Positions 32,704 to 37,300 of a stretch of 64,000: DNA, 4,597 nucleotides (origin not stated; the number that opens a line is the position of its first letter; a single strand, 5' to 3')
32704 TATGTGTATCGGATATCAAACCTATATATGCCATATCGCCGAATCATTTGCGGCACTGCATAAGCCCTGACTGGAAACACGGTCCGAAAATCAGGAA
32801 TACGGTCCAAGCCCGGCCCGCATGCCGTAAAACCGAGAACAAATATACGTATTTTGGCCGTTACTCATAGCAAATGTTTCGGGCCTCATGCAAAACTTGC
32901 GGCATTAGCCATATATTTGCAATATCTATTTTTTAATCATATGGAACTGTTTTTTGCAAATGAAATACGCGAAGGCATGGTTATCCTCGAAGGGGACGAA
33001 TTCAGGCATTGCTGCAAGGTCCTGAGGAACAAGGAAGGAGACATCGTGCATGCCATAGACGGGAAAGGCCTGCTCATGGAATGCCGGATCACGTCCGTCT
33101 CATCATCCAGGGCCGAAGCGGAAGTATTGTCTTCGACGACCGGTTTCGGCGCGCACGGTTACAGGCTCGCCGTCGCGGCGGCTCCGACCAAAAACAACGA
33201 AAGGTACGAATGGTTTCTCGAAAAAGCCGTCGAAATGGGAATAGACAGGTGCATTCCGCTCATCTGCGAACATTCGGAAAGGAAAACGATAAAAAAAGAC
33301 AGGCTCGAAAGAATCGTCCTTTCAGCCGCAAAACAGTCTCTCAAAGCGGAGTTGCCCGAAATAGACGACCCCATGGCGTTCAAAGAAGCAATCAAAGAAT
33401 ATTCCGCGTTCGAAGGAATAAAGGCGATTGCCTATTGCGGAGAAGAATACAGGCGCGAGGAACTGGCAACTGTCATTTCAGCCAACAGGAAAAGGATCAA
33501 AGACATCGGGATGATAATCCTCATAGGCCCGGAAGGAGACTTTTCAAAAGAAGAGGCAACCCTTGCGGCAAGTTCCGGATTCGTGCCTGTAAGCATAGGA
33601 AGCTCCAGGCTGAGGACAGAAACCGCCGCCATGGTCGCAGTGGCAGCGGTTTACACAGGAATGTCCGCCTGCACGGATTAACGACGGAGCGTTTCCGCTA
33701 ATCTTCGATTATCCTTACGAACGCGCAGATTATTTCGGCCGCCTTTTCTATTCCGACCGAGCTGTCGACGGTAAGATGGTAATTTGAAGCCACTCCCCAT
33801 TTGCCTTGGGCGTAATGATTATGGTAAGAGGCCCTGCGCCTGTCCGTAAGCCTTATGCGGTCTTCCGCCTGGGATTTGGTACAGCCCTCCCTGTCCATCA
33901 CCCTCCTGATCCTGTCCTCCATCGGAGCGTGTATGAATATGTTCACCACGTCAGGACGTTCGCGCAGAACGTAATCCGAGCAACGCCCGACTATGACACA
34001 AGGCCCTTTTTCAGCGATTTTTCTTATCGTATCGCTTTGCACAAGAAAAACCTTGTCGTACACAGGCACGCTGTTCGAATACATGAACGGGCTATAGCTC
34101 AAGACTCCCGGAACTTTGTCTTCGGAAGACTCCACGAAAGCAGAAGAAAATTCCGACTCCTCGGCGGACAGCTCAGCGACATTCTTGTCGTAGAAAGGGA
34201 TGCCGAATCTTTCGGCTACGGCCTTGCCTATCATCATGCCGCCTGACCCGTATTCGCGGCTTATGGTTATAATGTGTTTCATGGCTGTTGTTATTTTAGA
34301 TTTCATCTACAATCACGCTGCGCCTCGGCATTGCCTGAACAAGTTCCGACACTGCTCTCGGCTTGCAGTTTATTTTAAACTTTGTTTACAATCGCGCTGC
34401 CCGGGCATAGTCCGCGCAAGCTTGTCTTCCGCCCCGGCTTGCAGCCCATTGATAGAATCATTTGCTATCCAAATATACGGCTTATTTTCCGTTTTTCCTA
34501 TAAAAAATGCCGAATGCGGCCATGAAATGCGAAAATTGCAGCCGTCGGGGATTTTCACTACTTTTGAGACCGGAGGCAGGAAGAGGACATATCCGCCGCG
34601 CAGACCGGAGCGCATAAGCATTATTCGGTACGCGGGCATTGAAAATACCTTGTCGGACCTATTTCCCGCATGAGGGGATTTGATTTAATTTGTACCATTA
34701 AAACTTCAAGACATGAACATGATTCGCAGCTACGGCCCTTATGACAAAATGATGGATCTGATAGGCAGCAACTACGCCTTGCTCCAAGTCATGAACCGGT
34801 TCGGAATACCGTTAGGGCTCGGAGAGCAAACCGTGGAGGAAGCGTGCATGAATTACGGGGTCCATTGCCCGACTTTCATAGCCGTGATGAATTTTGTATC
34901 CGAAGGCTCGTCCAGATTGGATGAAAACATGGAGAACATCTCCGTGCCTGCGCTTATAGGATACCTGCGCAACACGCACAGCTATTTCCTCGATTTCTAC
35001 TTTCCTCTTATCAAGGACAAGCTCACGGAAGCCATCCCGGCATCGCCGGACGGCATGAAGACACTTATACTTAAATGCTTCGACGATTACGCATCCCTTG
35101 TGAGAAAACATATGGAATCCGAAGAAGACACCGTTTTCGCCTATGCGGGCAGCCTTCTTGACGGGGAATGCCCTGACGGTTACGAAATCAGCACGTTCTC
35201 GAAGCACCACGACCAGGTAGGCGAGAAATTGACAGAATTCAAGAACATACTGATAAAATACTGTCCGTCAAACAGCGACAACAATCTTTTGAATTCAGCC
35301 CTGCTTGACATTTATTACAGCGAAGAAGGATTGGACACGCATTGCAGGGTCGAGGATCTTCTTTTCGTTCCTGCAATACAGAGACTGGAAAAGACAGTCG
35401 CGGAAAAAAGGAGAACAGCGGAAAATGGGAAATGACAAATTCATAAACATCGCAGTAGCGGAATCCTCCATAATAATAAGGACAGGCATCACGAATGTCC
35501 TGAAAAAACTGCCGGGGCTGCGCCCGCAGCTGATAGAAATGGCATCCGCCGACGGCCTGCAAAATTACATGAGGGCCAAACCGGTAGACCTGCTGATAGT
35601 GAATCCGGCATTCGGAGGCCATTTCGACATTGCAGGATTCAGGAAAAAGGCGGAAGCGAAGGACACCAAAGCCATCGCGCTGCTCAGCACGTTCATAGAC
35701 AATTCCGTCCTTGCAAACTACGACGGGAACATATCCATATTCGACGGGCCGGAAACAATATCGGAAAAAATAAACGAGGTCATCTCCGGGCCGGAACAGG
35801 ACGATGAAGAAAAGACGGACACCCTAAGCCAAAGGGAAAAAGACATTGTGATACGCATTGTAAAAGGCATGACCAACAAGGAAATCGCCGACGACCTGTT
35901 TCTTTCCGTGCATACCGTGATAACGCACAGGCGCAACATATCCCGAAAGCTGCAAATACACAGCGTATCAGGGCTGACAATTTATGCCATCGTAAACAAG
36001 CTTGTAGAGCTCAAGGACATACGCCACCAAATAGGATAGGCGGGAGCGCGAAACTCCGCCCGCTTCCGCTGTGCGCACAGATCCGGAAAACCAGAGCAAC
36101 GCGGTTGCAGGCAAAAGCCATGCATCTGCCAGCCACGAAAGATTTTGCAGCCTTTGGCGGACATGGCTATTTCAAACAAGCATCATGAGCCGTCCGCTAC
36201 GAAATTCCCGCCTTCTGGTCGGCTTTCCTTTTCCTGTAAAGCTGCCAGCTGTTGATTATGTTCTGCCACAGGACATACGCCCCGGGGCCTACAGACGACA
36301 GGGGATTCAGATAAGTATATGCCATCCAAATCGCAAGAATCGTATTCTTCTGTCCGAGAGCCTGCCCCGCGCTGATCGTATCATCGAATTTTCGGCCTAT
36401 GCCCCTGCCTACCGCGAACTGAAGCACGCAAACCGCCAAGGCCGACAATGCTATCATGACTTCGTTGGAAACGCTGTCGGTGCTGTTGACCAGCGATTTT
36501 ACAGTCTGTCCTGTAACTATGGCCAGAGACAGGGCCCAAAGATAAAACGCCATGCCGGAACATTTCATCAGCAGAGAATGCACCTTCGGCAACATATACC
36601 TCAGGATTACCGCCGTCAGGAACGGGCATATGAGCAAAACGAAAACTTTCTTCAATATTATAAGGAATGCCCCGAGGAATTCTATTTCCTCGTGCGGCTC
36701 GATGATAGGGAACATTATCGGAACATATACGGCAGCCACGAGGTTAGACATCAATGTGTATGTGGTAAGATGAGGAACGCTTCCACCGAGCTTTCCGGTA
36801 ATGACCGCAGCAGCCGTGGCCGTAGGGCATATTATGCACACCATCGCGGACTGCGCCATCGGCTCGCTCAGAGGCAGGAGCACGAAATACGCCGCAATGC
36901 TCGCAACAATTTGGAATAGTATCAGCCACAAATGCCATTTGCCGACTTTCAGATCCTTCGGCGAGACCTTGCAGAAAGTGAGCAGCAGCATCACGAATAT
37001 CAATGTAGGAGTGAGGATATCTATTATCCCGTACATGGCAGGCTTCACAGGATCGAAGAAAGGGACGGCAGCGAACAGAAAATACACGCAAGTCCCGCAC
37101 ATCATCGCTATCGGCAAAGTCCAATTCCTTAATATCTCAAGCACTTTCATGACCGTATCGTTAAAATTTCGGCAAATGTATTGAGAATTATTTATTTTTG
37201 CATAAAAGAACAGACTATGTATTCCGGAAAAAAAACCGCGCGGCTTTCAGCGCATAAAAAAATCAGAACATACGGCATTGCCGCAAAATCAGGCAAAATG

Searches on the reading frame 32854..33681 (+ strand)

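Call 34: search_protein_families(library=pfam, proteins=[window:32854-33681:+], max_evalue=0.001)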
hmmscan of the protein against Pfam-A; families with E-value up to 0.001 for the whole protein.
window:32854-33681:+ (275 aa): 2 families
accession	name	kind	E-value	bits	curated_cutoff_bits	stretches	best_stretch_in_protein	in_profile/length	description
PF04452.19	Methyltrans_RNA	-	4.1e-38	131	23.9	1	104-266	6-164/165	RNA methyltransferase domain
PF20260.4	PUA_4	-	5.5e-10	39.6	23.9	1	45-91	1-47/48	RNA methyltransferase PUA domain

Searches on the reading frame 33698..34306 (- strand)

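Call 33: search_protein_families(library=pfam, proteins=[window:33698-34306:-], max_evalue=0.001)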
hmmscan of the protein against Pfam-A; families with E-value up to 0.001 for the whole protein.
window:33698-34306:- (202 aa): 1 family
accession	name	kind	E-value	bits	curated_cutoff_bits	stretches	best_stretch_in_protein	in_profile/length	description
PF13189.12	Cytidylate_kin2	-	4.1e-54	183.9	28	1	12-183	1-175/176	Cytidylate kinase-like family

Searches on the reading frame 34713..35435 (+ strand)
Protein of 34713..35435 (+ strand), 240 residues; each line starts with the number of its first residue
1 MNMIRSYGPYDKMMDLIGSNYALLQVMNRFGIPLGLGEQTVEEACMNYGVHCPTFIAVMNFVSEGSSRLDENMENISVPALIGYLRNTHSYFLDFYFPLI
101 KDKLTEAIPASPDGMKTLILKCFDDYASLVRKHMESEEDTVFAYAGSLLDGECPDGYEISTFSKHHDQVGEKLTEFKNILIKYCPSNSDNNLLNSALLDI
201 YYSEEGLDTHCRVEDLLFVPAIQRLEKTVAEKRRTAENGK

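Call 34: search_protein_families(library=pfam, proteins=[window:34713-35435:+], max_evalue=0.001)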
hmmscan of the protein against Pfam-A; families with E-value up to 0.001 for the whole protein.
window:34713-35435:+ (240 aa): 1 family
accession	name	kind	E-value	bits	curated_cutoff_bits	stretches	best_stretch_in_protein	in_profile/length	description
PF01814.28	Hemerythrin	-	2.9e-08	34.7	25.3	1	82-222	3-127/127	Hemerythrin HHE cation binding domain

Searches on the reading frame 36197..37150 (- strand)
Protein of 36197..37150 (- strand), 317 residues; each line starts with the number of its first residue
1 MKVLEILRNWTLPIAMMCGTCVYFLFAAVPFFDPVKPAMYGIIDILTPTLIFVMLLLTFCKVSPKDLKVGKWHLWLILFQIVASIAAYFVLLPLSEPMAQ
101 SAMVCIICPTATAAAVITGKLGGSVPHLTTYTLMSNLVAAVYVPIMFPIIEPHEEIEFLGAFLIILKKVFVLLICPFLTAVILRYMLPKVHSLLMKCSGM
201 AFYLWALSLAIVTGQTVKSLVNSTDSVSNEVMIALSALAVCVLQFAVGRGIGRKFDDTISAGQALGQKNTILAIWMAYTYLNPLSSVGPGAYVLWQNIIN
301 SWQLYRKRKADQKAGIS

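Call 33: search_protein_families(library=pfam, proteins=[window:36197-37150:-], max_evalue=0.001)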
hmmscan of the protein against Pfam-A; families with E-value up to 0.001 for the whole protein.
window:36197-37150:- (317 aa): 1 family
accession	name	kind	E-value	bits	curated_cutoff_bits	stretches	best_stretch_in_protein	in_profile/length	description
PF01758.21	SBF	-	1.5e-06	28.5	24.3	1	50-222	3-190/191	Sodium Bile acid symporter family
